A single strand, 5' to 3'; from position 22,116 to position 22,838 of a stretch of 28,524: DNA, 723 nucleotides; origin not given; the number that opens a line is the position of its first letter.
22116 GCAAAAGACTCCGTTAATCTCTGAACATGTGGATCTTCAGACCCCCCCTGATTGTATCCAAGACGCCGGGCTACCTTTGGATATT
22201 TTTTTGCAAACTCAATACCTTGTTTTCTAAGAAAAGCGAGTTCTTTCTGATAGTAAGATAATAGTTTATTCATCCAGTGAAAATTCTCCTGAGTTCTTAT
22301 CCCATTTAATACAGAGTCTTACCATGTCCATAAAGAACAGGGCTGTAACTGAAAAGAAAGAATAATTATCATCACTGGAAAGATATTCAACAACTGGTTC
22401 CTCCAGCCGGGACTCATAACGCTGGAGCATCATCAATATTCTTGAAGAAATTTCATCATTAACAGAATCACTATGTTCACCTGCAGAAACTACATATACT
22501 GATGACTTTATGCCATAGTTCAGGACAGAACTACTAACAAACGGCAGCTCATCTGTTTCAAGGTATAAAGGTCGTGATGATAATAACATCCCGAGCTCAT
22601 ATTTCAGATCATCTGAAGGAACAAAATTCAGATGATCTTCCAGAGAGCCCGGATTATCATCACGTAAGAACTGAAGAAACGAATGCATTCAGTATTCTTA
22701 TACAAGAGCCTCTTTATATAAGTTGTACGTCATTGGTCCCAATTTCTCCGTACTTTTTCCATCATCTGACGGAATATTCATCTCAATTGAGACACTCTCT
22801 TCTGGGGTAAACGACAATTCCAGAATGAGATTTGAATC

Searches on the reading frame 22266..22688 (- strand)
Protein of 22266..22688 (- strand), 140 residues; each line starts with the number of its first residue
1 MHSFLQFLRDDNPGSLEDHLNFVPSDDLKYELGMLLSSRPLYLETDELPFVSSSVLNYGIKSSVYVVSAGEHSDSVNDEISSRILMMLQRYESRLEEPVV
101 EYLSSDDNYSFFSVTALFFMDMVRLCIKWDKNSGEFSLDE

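Call 17: search_protein_families(proteins=[window:22266-22688:-], library=ncbifam, max_evalue=0.01)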
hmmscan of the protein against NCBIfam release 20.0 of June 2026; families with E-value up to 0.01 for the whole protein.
window:22266-22688:- (140 aa): 1 family
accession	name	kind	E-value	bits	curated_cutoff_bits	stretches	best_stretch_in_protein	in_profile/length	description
TIGR03357.1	VI_zyme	equivalog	6.6e-06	25.8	53.2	1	29-121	31-113/133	type VI secretion system baseplate subunit TssE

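Call 56: profile_search(protein=window:22266-22688:-)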
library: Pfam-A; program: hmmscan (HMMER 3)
A. the first sequence (140 residues): domains with independent E <= 10: 1; with E <= 0.001: 1
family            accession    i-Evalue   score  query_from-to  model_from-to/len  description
GPW_gp25          PF04965.19    0.00011    22.4      27-113         6-86/96  Baseplate wedge protein gp25
